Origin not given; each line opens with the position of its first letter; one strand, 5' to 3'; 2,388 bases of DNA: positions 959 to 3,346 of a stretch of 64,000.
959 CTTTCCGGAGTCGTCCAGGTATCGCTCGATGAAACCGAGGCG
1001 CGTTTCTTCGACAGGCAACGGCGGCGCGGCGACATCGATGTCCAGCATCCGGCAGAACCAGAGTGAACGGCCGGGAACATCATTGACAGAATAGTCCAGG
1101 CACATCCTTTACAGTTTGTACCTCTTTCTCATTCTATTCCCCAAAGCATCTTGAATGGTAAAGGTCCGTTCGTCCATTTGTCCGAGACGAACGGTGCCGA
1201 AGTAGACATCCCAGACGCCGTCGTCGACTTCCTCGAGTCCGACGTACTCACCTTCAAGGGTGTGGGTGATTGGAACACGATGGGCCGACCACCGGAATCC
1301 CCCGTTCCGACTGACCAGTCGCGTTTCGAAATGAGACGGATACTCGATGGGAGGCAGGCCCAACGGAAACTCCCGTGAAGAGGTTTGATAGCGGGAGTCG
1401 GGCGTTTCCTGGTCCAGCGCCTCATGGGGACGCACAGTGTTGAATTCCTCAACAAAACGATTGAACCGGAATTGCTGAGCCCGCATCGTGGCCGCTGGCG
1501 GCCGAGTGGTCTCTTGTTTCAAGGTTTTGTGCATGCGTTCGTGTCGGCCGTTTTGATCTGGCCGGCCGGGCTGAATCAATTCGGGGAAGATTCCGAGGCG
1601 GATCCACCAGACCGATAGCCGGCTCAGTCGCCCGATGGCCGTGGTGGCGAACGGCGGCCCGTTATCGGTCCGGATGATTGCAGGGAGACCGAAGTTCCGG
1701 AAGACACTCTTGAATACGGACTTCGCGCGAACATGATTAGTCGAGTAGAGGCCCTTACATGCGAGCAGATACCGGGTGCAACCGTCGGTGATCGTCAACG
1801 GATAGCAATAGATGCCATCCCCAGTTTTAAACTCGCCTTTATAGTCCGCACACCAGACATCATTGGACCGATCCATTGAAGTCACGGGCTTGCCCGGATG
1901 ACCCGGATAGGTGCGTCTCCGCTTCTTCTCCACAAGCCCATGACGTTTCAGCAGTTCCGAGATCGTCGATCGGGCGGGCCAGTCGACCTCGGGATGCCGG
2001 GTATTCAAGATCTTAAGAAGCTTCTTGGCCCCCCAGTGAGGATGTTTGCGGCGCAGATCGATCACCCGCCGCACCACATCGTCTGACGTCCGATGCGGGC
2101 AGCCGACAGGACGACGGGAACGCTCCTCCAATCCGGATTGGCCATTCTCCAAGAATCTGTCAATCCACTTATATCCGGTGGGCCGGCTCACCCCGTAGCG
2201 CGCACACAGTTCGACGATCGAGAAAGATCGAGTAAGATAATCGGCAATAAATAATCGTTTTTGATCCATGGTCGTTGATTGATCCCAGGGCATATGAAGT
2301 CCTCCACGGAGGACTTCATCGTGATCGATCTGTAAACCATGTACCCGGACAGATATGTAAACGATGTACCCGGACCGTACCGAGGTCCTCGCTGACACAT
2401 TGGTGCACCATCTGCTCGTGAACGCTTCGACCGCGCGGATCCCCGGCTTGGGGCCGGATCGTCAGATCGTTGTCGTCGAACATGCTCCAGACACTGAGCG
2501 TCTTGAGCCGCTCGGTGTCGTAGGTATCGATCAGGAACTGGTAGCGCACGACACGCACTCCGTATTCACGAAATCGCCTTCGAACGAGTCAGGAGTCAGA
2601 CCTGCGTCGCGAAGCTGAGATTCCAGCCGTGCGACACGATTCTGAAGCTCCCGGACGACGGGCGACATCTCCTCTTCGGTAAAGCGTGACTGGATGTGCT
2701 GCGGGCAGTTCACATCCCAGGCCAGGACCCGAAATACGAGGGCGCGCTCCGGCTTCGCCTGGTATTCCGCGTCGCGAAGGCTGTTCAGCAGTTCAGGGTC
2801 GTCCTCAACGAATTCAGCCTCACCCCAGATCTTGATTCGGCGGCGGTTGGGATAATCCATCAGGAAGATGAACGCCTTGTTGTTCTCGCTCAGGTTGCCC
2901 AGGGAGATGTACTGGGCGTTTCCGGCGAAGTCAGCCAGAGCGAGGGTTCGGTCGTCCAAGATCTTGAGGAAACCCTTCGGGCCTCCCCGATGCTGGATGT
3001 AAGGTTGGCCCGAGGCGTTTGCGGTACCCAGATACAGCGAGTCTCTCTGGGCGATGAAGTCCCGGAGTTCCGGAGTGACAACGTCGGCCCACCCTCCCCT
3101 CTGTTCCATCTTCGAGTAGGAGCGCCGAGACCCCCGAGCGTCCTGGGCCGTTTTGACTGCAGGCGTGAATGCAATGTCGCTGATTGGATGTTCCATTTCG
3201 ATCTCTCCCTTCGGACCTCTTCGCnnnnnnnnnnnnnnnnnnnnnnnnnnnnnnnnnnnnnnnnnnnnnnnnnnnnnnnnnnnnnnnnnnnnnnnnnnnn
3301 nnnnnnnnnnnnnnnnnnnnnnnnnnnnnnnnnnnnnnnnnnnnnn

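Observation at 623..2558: IS481-family copy 1 splits a DinB-family gene exactly in frame; 3-bp target duplication encodes Leu at both junctions; the IS end supplies a new start codon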

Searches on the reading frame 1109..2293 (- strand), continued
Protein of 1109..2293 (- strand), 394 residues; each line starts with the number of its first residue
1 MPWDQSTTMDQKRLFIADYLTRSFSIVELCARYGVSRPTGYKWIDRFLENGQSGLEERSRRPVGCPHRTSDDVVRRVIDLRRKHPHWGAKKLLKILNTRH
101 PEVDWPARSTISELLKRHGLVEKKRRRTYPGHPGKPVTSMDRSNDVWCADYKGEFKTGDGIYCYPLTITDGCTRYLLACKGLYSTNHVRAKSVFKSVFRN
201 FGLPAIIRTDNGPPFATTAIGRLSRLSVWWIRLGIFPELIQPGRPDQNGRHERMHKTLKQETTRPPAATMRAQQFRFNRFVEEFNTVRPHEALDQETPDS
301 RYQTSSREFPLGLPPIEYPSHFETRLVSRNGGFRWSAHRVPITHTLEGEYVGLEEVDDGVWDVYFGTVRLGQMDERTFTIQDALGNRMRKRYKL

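Call 70: search_dna_similar(query=window:1109-2293:-, collection=plasmids, mode=protein, max_rows=15)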
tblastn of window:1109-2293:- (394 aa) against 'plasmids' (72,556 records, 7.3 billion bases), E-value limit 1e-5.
Records with a match: 3516; places in all: 4880; records where one place covers at least 80% of the query: 105.
Best place of each record, by identity: <60% 3516.
By first word of the organism name: Klebsiella 1217; Escherichia 369; Enterobacter 231; Xanthomonas 206; Citrobacter 121; Rhizobium 97; Salmonella 97; Ralstonia 96; Acinetobacter 92; Yersinia 77; and 152 more.
By predicted mobility (MOB-suite, as given by PLSDB): conjugative 1661; non-mobilizable 1077; mobilizable 778.
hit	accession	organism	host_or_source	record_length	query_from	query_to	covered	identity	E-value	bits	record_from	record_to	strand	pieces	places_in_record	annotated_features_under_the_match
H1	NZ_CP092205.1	Leptospira weilii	Homo sapiens,blood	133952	1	384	97%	48.2%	8e-111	363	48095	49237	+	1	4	IS481 family transposase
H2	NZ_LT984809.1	Cupriavidus taiwanensis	-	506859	1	376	95%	46.6%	1e-104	345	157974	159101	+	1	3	integrase core domain-containing protein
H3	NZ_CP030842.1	Acidisarcina polymorpha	cell culture,pine forest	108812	1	384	97%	45.1%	7e-102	338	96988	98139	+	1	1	IS481 family transposase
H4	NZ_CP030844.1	Acidisarcina polymorpha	cell culture,pine forest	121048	1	384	97%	45.1%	7e-102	338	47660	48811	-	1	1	IS481 family transposase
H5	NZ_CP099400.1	Rhizobium sp. Pop5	Phaseolus vulgaris,Cell culture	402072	1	388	98%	44.5%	2e-95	319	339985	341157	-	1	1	helix-turn-helix domain-containing protein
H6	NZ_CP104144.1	Rhizobium sullae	Sulla coronaria,cell culture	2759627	1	388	98%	44.4%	6e-97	323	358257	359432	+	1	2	record has no annotation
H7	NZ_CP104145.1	Rhizobium sullae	Sulla coronaria,cell culture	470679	1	388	98%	44.3%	2e-96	322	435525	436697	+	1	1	integrase core domain-containing protein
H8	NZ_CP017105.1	Rhizobium gallicum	Phaseolus vulgaris,Whole ...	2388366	1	388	98%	44.4%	3e-80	325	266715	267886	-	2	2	none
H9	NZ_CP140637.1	Rhizobium indigoferae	Indigofera amblyantha,Pure culture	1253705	1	388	98%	44.0%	1e-80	325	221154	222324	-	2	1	record has no annotation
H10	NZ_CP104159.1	Rhizobium sp. CB3060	Leucaena leucocephala,cell culture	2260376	1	388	98%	43.8%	1e-95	320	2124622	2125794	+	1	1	record has no annotation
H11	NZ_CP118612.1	Ensifer adhaerens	Pure isolate,Rhizosphere of Cyperus ...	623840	1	388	98%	43.8%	5e-95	318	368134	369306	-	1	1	IS481 family transposase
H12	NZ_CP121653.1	Rhizobium sp. CB3171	Calliandra calothyrsus,cell culture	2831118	1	388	98%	43.8%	3e-94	316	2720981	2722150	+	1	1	record has no annotation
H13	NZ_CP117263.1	Rhizobium tumorigenes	Rubus sp.,pure bacterial culture,Aerial ...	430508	1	388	98%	43.7%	1e-93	314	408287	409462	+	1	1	IS481 family transposase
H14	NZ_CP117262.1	Rhizobium tumorigenes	Rubus sp.,pure bacterial culture,Aerial ...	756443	1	388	98%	43.7%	1e-93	314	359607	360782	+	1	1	IS481 family transposase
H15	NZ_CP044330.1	Methylocystis rosea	-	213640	1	381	97%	44.0%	4e-92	310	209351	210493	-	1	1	integrase core domain-containing protein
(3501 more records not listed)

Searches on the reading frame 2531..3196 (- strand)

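Call 8: search_protein_families(library=pfam, proteins=[window:2531-3196:-], max_evalue=0.01)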
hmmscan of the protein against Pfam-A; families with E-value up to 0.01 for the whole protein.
window:2531-3196:- (221 aa): 1 family
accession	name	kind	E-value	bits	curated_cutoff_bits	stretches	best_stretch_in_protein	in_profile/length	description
PF01243.27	PNPOx_N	-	1.1e-13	52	28.1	1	41-146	2-102/120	Pyridoxamine 5'-phosphate oxidase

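Call 9: search_protein_families(library=ncbifam, proteins=[window:2531-3196:-], max_evalue=0.01)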
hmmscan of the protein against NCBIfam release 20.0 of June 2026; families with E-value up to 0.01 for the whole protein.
window:2531-3196:- (221 aa): 1 family
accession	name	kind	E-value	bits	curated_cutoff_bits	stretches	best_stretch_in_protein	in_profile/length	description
TIGR04025.1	PPOX_FMN_DR2398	subfamily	1.4e-14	53.7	170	1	38-166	20-145/197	MSMEG_1061 family FMN-dependent PPOX-type flavoprotein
